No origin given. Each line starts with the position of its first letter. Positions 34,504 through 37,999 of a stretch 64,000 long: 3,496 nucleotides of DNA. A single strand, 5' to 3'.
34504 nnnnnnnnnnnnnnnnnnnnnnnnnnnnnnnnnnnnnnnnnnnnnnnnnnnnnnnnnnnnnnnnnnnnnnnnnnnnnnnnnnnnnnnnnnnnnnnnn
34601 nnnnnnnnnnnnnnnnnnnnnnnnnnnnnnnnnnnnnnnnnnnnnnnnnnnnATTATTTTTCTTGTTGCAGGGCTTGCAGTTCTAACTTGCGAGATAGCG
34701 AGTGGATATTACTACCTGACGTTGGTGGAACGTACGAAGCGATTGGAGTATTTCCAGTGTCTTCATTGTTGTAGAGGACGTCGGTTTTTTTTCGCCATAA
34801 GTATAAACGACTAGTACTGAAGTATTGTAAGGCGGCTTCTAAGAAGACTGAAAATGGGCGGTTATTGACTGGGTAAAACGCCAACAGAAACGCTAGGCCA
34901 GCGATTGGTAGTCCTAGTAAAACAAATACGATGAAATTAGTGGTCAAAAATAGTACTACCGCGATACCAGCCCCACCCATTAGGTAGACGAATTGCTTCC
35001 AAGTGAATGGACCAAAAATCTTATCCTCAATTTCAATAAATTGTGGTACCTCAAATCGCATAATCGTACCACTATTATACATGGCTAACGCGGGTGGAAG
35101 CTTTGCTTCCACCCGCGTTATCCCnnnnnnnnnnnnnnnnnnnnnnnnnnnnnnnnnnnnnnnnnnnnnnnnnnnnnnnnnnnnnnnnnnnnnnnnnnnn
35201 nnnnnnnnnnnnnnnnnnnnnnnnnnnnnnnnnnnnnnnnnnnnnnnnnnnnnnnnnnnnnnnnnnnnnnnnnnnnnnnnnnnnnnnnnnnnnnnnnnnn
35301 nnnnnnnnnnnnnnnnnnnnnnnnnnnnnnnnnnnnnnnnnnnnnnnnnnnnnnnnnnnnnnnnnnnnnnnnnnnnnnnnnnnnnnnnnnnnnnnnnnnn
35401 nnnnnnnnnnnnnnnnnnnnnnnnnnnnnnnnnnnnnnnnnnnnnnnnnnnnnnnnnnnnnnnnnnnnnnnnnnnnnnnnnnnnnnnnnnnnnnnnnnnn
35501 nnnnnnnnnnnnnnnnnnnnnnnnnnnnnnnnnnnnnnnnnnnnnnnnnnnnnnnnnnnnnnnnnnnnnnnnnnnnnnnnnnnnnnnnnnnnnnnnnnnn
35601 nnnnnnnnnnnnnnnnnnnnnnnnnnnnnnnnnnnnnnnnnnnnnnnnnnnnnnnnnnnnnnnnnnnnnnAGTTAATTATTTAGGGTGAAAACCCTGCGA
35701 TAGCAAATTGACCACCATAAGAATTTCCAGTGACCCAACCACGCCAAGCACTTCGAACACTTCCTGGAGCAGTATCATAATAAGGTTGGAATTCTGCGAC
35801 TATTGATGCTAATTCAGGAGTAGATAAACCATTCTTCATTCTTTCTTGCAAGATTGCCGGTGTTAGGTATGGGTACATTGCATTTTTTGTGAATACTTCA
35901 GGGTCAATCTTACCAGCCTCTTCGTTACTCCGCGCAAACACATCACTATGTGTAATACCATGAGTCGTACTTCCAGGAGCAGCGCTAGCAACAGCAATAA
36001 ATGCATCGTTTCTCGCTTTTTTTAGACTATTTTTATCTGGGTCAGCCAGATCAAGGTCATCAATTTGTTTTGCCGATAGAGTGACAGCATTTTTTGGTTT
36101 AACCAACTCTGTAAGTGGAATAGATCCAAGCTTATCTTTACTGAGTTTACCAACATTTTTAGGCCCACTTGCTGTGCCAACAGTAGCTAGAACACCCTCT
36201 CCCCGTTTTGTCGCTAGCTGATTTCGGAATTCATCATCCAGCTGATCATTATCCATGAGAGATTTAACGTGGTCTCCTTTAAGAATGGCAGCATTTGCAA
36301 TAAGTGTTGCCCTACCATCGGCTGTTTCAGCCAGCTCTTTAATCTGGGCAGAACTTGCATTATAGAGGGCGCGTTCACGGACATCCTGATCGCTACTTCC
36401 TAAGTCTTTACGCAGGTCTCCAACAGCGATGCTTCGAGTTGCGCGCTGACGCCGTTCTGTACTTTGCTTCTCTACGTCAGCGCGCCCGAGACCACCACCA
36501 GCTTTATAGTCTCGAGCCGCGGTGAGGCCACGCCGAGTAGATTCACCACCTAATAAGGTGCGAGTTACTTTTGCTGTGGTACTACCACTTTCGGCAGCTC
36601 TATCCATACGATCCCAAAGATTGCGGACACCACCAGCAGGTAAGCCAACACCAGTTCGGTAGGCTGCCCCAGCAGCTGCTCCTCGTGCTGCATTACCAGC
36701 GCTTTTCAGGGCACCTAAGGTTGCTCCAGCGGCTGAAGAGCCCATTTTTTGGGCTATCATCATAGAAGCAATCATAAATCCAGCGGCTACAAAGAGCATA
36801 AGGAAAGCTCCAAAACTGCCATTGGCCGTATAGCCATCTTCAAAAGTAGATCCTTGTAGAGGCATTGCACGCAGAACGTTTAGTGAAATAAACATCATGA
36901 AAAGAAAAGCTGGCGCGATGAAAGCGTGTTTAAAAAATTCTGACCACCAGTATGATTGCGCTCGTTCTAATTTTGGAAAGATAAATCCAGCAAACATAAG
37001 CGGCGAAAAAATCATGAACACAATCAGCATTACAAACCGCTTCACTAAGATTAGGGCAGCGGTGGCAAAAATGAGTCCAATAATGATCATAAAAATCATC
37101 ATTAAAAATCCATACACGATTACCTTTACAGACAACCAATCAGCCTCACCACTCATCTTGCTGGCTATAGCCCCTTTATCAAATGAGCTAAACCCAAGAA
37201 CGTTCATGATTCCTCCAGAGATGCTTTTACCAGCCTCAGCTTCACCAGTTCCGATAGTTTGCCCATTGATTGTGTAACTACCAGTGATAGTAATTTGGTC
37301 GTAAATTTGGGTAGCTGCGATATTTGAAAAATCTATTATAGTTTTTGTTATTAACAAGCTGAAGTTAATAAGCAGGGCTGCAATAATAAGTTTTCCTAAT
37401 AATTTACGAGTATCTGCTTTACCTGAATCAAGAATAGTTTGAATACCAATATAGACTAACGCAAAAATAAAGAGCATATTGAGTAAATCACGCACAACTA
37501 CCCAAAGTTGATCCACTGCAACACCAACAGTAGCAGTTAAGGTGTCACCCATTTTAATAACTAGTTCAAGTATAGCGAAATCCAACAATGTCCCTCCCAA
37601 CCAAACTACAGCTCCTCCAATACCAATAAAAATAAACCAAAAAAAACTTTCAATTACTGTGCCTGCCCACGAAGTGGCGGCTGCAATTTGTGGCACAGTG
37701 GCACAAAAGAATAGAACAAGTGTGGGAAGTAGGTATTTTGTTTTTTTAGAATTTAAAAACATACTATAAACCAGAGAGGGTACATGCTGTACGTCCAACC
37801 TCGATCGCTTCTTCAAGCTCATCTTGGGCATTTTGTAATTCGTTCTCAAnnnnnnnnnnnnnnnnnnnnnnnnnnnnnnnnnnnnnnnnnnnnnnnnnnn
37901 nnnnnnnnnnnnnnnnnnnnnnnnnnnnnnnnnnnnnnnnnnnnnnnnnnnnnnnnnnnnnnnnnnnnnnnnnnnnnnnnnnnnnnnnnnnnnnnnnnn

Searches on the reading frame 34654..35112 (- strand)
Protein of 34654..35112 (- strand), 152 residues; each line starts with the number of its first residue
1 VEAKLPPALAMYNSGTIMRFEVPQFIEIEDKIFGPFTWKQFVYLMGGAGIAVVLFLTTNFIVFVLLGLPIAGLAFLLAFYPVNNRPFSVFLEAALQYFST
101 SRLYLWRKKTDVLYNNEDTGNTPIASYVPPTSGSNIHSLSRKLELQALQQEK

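Call 7: search_protein_families(library=pfam, proteins=[window:34654-35112:-], max_evalue=0.01)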
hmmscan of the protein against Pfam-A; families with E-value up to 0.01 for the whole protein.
window:34654-35112:- (152 aa): 1 family
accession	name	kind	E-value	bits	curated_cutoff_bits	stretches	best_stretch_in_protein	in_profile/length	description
PF12666.12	PrgI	-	5.4e-10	40.1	27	1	26-97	6-81/91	PrgI family protein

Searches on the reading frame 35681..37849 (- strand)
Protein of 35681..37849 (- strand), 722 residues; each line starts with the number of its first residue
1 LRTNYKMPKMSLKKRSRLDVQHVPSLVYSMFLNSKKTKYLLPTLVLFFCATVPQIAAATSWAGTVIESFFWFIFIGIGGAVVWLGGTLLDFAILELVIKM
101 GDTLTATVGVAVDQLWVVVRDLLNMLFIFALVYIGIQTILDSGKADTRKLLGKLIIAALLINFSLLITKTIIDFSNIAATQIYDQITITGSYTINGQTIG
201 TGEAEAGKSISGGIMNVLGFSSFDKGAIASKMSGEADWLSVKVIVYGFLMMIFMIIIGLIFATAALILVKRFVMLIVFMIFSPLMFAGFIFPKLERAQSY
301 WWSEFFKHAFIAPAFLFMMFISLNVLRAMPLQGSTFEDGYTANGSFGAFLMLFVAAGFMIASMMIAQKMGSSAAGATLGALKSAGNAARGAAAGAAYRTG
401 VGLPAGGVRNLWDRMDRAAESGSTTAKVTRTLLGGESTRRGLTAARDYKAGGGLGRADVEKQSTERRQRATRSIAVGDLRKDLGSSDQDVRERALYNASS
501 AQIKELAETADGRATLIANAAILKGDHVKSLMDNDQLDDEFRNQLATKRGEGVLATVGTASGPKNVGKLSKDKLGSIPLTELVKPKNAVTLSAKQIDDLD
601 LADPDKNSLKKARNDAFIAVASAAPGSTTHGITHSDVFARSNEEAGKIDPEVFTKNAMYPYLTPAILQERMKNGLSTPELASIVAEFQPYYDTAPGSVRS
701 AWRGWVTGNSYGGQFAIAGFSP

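Call 7: search_protein_families(library=pfam, proteins=[window:35681-37849:-], max_evalue=0.01)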
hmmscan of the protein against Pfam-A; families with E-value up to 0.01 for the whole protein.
window:35681-37849:- (722 aa): 0 families
